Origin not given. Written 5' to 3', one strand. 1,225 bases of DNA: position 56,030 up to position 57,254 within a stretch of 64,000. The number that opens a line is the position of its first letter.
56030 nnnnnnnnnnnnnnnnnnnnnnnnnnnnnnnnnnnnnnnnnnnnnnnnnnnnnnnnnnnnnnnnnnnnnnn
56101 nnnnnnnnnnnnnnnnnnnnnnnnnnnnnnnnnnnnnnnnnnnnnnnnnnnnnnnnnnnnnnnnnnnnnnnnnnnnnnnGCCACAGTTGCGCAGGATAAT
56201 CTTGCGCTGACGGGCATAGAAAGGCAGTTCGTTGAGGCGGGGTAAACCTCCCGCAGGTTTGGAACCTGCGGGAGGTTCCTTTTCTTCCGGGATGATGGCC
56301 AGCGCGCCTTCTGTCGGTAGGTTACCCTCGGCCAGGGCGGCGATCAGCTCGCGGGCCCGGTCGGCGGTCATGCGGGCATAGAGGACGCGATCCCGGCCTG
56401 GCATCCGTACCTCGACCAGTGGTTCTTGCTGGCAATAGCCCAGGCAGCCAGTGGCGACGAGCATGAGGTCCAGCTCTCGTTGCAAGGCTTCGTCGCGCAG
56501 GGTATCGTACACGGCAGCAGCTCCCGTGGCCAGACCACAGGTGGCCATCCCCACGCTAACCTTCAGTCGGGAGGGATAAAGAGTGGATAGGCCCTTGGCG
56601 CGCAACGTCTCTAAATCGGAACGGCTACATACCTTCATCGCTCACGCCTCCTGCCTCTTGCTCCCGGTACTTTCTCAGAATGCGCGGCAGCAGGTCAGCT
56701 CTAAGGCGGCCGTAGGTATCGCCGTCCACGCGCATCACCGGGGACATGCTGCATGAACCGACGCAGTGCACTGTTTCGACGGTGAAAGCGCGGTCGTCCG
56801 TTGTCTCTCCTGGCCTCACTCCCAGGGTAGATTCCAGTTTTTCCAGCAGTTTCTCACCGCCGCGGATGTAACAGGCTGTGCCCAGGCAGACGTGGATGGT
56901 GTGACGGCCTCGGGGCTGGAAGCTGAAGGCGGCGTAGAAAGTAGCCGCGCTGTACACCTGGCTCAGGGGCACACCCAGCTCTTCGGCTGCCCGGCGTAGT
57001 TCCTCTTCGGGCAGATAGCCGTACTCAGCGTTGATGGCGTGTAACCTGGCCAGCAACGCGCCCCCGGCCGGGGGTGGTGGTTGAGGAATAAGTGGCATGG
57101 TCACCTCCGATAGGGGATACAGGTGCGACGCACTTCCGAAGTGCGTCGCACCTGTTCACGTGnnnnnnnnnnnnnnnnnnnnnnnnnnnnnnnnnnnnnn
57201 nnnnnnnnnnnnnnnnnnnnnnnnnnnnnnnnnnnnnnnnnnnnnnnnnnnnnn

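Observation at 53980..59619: cooF-cooS CO dehydrogenase followed by a NuoE/NuoF/HoxU-like NAD(P)-binding module with no hydrogenase subunit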

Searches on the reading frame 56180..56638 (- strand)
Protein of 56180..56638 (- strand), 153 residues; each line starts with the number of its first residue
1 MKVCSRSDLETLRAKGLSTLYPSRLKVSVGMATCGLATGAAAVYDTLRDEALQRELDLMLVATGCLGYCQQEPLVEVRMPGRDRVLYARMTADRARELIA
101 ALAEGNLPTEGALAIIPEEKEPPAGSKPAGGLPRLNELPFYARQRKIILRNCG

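Call 66: search_solved_structures(query=window:56180-56638:-, show_alignments=5, max_evalue=0.01)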
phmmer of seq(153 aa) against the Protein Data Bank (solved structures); distinct sequences matched with E-value up to 0.01: 6.
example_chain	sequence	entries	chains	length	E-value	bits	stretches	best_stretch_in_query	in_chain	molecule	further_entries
9n5u_B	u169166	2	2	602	6.7e-12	48.6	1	27-103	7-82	NfnB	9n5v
8oh5_B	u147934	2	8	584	2.1e-11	47.1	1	25-108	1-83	NAD-reducing hydrogenase subunit HoxF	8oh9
9bov_B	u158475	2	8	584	4.2e-10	42.8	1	25-112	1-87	NADH dehydrogenase (Quinone)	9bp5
7t2r_B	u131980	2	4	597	5e-09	39.3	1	29-153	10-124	NiFe hydrogenase subunit B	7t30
8a6t_B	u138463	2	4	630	0.00053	23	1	39-153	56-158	Electron bifurcating hydrogenase subunit HydB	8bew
7q4v_B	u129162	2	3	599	0.00073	22.6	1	36-153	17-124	Iron hydrogenase HydB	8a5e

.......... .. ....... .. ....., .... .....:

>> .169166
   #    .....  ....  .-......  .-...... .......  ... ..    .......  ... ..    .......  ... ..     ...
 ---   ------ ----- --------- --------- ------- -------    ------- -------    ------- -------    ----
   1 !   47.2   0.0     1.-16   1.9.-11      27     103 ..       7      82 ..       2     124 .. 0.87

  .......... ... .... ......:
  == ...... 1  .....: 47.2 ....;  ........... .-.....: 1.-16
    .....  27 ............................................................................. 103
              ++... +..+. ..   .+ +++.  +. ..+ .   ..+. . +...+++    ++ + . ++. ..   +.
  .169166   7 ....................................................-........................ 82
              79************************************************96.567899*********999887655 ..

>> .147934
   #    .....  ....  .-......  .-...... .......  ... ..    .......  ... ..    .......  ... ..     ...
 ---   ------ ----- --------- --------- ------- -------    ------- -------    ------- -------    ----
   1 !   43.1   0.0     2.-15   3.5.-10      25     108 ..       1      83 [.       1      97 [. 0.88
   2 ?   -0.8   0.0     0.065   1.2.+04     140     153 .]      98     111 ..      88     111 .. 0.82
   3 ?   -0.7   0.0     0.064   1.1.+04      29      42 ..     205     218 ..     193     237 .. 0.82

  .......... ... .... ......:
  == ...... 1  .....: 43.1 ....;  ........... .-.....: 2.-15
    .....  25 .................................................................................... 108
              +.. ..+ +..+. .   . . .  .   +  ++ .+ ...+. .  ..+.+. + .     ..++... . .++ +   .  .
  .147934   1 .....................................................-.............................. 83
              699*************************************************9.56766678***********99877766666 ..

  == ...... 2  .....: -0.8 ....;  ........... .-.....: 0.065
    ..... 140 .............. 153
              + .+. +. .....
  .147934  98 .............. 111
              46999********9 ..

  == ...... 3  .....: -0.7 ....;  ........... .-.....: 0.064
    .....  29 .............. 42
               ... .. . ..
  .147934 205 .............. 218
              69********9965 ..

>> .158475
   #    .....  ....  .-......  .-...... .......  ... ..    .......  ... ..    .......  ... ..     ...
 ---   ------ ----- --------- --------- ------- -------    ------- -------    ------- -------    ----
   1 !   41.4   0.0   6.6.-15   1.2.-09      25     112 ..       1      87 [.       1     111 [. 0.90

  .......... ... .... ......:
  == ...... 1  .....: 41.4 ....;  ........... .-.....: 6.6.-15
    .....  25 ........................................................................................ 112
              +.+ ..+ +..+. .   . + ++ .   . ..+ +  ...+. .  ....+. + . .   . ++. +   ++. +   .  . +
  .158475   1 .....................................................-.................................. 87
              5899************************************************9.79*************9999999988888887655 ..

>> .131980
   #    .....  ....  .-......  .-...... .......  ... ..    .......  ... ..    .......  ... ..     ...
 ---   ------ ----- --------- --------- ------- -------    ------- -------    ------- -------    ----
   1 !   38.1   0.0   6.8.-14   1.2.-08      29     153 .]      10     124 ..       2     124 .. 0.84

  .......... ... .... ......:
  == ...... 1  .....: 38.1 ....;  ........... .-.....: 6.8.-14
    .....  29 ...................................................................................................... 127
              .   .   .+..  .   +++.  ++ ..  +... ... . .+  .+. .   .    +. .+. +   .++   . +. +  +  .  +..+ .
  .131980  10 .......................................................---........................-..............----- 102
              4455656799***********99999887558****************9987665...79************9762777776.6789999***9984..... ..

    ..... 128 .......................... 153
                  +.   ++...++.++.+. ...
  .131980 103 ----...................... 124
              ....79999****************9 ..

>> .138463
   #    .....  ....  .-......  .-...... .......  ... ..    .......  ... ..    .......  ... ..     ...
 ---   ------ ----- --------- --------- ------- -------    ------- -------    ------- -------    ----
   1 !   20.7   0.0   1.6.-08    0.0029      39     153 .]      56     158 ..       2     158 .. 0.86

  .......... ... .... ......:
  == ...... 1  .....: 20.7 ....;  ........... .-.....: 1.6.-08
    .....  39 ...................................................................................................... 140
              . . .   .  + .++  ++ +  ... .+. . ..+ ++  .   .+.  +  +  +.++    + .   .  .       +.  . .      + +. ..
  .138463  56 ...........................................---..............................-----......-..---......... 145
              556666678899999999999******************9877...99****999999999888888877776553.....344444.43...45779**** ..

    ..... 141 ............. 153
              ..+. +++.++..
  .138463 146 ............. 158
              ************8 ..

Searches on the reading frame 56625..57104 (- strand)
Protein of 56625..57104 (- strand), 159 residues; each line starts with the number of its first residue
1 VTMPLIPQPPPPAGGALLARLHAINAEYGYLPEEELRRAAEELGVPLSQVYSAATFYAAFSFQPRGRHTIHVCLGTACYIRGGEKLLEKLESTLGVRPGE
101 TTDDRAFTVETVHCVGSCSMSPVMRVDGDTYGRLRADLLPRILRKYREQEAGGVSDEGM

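Call 3: search_protein_families(library=pfam, proteins=[window:56625-57104:-])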
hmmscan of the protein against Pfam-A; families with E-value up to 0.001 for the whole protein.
window:56625-57104:- (159 aa): 1 family
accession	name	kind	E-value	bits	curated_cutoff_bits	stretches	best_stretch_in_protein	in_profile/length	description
PF01257.25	2Fe-2S_thioredx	-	3.6e-44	150.6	24.8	1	15-147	13-145/145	Thioredoxin-like [2Fe-2S] ferredoxin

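Call 4: search_protein_families(library=ncbifam, proteins=[window:56625-57104:-])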
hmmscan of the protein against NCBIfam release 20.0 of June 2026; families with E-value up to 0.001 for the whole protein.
window:56625-57104:- (159 aa): 9 families
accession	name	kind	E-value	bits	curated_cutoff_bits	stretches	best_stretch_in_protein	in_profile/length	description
NF005747.0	PRK07571.1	equivalog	8.3e-43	146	224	1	16-149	38-171/173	bidirectional hydrogenase complex protein HoxE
NF005722.0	PRK07539.1-2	equivalog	1.5e-40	138.9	141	1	17-146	27-156/157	NADH-quinone oxidoreductase subunit NuoE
TIGR01958.1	nuoE_fam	subfamily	3e-36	124.8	142.4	1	16-147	17-148/148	NADH-quinone oxidoreductase subunit NuoE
NF004638.0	PRK05988.1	equivalog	3.5e-34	117.9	198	1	14-147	25-158/159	formate dehydrogenase subunit gamma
NF005725.0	PRK07539.1-5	equivalog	2e-30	105.7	220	1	13-148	37-173/174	NADH-quinone oxidoreductase subunit NuoE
NF005721.0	PRK07539.1-1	equivalog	2.3e-29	102.6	308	1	12-137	43-168/292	NADH-quinone oxidoreductase subunit NuoE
NF005723.0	PRK07539.1-3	equivalog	8.9e-23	80.9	226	1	15-127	24-136/158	NADH-quinone oxidoreductase subunit NuoE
NF005724.0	PRK07539.1-4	equivalog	4.2e-21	75.9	280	1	16-147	41-173/240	NADH-quinone oxidoreductase subunit NuoE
NF009040.0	PRK12373.1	equivalog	4.6e-17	62.8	514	1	29-148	51-171/400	NADH-quinone oxidoreductase subunit E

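Call 29: search_solved_structures(query=window:56625-57104:-, show_alignments=2, max_evalue=1e-15)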
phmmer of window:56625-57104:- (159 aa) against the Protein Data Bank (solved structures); distinct sequences matched with E-value up to 1e-15: 46.
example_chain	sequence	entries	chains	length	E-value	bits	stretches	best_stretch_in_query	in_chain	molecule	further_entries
7t2r_C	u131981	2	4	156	1e-41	145.8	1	13-147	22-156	NiFe hydrogenase subunit C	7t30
8a6t_C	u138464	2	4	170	4.2e-40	140.5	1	14-153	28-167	Electron bifurcating hydrogenase subunit HydC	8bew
7q4v_C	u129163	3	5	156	2e-39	138.3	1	14-146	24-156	Iron hydrogenase HydC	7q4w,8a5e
7p5h_C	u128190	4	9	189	1.7e-35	125.6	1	21-151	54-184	Fe-hydrogenase, subunit gamma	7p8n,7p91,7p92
9mqx_C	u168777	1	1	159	3.3e-33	118.1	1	19-148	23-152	NADH:ubiquinone oxidoreductase 24 kD subunit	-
9n5u_C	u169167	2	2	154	1.6e-32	115.9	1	14-149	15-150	NfnC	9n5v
9bov_C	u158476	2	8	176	4.4e-32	114.5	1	17-150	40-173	NADH dehydrogenase (Ubiquinone), 24 kDa subunit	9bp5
8oh5_A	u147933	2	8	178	8.8e-30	107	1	14-158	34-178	NAD-dependent formate dehydrogenase gamma subunit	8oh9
6q9c_A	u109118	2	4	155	7.7e-27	97.4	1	14-146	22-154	NADH-quinone oxidoreductase subunit E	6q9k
6hl2_A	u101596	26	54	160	8.5e-27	97.3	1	14-146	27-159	NADH-quinone oxidoreductase subunit E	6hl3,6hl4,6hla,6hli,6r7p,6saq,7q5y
8b9z_E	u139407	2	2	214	8.7e-27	97.3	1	12-144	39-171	NADH dehydrogenase (Ubiquinone) 24 kDa subunit, isoform A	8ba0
9he5_A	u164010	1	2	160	1.2e-26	96.8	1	14-146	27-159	NADH-quinone oxidoreductase subunit E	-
8esw_V2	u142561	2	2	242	1.2e-26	96.8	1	13-144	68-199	NADH dehydrogenase (Ubiquinone) 24 kDa subunit, isoform A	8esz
9heg_A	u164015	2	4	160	2.2e-26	95.9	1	14-146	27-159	NADH-quinone oxidoreductase subunit E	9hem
9hen_A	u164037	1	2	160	3.1e-26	95.5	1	14-146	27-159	NADH-quinone oxidoreductase subunit E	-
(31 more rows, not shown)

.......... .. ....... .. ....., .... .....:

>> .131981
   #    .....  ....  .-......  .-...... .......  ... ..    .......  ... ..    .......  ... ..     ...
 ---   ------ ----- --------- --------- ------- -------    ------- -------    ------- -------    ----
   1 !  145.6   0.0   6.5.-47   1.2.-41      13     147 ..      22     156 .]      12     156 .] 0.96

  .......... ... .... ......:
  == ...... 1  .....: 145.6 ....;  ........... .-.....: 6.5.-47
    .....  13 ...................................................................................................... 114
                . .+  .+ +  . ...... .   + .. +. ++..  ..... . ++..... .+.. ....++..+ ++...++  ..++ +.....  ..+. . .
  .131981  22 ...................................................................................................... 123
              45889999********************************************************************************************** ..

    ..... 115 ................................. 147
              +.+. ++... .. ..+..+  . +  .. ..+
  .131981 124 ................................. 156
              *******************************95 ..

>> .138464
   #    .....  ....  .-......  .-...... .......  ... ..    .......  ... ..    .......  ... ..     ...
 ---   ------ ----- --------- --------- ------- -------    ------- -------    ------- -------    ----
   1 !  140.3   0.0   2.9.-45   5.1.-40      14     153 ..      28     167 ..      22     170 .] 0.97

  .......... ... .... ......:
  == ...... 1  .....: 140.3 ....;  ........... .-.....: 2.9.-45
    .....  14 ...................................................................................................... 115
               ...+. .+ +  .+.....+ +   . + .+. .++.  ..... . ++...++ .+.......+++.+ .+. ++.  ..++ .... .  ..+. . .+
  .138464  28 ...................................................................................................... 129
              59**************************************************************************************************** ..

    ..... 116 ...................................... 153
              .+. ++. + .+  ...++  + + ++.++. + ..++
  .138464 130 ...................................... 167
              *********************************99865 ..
